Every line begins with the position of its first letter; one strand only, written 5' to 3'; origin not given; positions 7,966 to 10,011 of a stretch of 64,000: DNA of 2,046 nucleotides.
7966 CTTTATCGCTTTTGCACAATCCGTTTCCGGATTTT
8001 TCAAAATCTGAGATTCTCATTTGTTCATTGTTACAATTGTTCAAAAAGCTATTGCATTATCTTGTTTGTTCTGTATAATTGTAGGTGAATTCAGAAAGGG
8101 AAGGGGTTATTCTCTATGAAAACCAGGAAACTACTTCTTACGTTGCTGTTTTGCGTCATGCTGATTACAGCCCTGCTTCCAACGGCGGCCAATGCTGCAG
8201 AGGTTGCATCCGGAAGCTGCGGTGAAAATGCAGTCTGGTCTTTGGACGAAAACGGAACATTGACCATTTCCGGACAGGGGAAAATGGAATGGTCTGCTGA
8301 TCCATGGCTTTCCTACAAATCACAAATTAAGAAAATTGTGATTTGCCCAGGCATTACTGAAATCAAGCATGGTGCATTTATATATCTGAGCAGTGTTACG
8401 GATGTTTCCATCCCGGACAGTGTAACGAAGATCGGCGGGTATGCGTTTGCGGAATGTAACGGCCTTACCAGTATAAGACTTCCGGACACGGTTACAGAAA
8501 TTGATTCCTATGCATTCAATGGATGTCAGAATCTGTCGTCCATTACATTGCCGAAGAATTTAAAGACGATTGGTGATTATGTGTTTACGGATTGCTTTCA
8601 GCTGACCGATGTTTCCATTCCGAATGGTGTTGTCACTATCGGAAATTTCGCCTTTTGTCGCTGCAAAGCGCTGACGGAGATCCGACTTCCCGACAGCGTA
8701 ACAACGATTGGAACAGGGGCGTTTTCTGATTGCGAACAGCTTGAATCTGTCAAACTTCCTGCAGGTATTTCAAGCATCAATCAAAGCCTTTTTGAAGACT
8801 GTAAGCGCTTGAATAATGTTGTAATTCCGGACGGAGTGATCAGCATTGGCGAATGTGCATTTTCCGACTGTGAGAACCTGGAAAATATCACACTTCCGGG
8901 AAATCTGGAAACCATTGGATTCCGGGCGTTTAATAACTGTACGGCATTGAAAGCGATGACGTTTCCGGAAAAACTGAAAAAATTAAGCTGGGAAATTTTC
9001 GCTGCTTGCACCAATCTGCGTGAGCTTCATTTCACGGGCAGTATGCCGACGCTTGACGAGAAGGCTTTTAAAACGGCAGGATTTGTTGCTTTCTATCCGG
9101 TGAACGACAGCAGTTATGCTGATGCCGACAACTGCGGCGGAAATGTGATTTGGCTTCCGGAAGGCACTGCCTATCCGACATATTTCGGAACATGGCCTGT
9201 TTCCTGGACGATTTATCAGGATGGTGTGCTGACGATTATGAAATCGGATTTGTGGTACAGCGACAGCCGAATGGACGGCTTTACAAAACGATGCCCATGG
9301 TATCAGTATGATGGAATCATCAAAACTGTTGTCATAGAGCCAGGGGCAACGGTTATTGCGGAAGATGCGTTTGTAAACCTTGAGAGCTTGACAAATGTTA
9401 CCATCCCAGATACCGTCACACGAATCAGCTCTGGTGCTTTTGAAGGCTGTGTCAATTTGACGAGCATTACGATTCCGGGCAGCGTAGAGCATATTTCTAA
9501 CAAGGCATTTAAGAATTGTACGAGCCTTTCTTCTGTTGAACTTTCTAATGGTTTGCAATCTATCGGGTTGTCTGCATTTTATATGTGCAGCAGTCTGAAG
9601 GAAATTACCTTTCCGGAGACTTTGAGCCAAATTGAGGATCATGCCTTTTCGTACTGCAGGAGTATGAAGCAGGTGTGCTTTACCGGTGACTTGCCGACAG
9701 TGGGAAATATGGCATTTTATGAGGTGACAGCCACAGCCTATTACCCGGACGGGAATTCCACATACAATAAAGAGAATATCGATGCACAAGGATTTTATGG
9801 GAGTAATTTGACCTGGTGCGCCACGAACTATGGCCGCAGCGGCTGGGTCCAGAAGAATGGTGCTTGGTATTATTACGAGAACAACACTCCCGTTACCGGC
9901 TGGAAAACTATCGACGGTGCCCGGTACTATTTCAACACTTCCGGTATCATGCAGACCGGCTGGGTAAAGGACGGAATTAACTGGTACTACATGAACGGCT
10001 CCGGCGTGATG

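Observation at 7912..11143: AT-rich islet encoding a BspA-LRR / choline-binding-repeat surface protein, wedged between a perfect hairpin and tRNA-Ala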

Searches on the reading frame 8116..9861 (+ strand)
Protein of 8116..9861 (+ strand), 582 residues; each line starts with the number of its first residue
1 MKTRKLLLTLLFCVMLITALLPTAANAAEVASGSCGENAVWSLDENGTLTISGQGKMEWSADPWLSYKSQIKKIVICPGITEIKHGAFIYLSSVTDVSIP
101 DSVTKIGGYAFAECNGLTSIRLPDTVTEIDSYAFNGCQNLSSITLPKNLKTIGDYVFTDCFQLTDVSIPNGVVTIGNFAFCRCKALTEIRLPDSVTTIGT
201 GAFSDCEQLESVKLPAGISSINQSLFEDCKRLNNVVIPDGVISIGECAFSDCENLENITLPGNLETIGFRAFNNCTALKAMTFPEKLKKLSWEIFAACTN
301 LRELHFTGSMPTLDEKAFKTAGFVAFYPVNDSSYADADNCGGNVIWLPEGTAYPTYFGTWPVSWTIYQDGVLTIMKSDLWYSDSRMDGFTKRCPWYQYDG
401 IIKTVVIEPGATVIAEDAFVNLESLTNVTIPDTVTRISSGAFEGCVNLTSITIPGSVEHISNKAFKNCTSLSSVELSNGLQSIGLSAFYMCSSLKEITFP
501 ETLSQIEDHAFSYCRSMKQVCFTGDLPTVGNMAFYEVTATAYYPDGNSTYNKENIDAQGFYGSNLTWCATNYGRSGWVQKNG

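Call 64: search_protein_families(library=phrogs, proteins=[window:8116-9861:+], max_evalue=0.001)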
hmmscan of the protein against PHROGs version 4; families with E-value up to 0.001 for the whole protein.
window:8116-9861:+ (582 aa): 3 families
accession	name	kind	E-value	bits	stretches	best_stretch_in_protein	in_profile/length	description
phrog_35892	-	unknown function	8.6e-83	279.6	4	152-323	90-260/1181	-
phrog_18805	-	unknown function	1.4e-74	252.6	3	30-212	213-403/457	-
phrog_2028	-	unknown function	3.7e-07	30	0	70-234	23-175/453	-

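Call 65: search_dna_similar(query=window:8116-9861:+, collection=phages, mode=protein, max_rows=12)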
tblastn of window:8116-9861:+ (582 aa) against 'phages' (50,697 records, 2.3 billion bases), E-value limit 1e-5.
Records with a match: 43; places in all: 136; records where one place covers at least 80% of the query: 6.
Best place of each record, by identity: <60% 43.
By first word of the organism name: Bacteriophage 32; Caudoviricetes 2; phage 2; Ruminococcus 2; Listeria 2; Lachnospiraceae 1; Oscillospirales 1; uncultured 1.
By host as written in the record: - 35; Bos mutus 2; Ruminococcus sp. 2; Listeria monocytogenes 2; Lachnospiraceae 1; Oscillospirales 1.
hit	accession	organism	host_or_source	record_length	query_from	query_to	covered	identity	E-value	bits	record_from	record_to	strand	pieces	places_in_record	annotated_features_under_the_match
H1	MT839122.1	Bacteriophage sp.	human fecal samples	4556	1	534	80%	32.0%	3e-21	235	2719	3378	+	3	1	record has no annotation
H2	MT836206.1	Bacteriophage sp.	human fecal samples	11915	71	562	85%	29.4%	8e-42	239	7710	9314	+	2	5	record has no annotation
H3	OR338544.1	Caudoviricetes sp.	Bos mutus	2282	65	534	81%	30.5%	2e-34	287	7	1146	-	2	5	hypothetical protein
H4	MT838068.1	Bacteriophage sp.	human fecal samples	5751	22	526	76%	31.1%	8e-32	218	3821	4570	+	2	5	record has no annotation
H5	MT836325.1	Bacteriophage sp.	human fecal samples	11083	13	538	90%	25.6%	1e-45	179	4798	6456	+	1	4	record has no annotation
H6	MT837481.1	Bacteriophage sp.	human fecal samples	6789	64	536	81%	27.5%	1e-18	176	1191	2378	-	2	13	record has no annotation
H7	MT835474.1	Bacteriophage sp.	human fecal samples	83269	73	535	80%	27.7%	8e-26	179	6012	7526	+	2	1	record has no annotation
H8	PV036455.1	Lachnospiraceae phage IMGVR 15430980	Lachnospiraceae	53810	90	534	60%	36.1%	2e-33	234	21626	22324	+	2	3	hypothetical protein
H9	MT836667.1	Bacteriophage sp.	human fecal samples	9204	102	534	74%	28.8%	3e-24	183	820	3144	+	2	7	record has no annotation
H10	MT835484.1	Bacteriophage sp.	human fecal samples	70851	45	539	85%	25.1%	9e-17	91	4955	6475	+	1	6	record has no annotation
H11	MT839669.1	Bacteriophage sp.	human fecal samples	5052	90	536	77%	27.6%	2e-20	249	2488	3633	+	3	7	record has no annotation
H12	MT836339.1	Bacteriophage sp.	human fecal samples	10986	80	539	64%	33.0%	1e-30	219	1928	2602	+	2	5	record has no annotation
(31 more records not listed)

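Call 66: search_dna_similar(query=window:8116-9861:+, collection=plasmids, mode=protein, max_rows=12)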
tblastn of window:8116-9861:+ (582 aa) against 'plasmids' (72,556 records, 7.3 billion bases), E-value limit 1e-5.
In 2 record(s) the limit of 40 matching pieces per record was reached: places in those records are undercounted.
Records with a match: 38; places in all: 233; records where one place covers at least 80% of the query: 12.
Best place of each record, by identity: <60% 38.
By first word of the organism name: Enterococcus 8; Prevotella 4; Lysinibacillus 3; Ruminococcus 2; Monoglobus 2; Treponema 2; Clostridium 2; Segatella 2; Aliivibrio 2; Vibrio 1; and 10 more.
By predicted mobility (MOB-suite, as given by PLSDB): non-mobilizable 35; mobilizable 2; conjugative 1.
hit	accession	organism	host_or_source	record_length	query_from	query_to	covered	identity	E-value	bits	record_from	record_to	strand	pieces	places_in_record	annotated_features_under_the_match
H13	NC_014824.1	Ruminococcus albus 7 = DSM 20455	-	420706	14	513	86%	34.7%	2e-56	309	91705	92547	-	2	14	leucine-rich repeat domain-containing protein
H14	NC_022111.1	Prevotella sp. oral taxon 299 str. F0039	Homo sapiens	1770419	32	527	85%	33.9%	2e-52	308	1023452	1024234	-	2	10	none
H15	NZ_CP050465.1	Vibrio campbellii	single cell,seawater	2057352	65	566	86%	32.5%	4e-33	204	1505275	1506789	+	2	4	none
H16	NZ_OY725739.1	Monoglobus pectinilyticus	-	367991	53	534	83%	33.7%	2e-71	256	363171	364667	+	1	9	leucine-rich repeat domain-containing protein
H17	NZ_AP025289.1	Treponema saccharophilum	-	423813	69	581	88%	30.8%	2e-39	296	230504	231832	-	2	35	leucine-rich repeat domain-containing protein (x2)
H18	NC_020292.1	Clostridium saccharoperbutylacetonicum N1-4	-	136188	2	514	88%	30.4%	3e-55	209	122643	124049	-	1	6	leucine-rich repeat protein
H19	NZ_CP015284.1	Streptococcus salivarius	Homo sapiens,saliva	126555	2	566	97%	26.9%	8e-35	148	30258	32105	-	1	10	leucine-rich repeat protein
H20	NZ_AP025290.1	Treponema saccharophilum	-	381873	44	524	83%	31.0%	1e-32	250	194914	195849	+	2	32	leucine-rich repeat domain-containing protein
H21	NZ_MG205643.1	Paraclostridium sordellii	Equine disease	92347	69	486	72%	34.0%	3e-19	187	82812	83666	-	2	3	leucine-rich repeat protein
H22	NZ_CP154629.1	Acetoanaerobium noterae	cell culture,Sludge of a digestion ...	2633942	19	539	90%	27.1%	3e-32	211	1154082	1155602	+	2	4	none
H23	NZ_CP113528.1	Lysinibacillus irui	bacterial culture,Iru-fermented African ...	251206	68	556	84%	28.5%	5e-27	124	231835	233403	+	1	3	leucine-rich repeat protein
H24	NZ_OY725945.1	Bacteroides finegoldii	-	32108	69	501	74%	32.0%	7e-15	234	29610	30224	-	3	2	leucine-rich repeat domain-containing protein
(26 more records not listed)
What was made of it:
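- LRR_5 proteins occur in gut phages and on plasmids at family-level similarity (calls 64-66).
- Tried and rejected: Matches were only family-level, at 25-36% identity (calls 65, 66).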
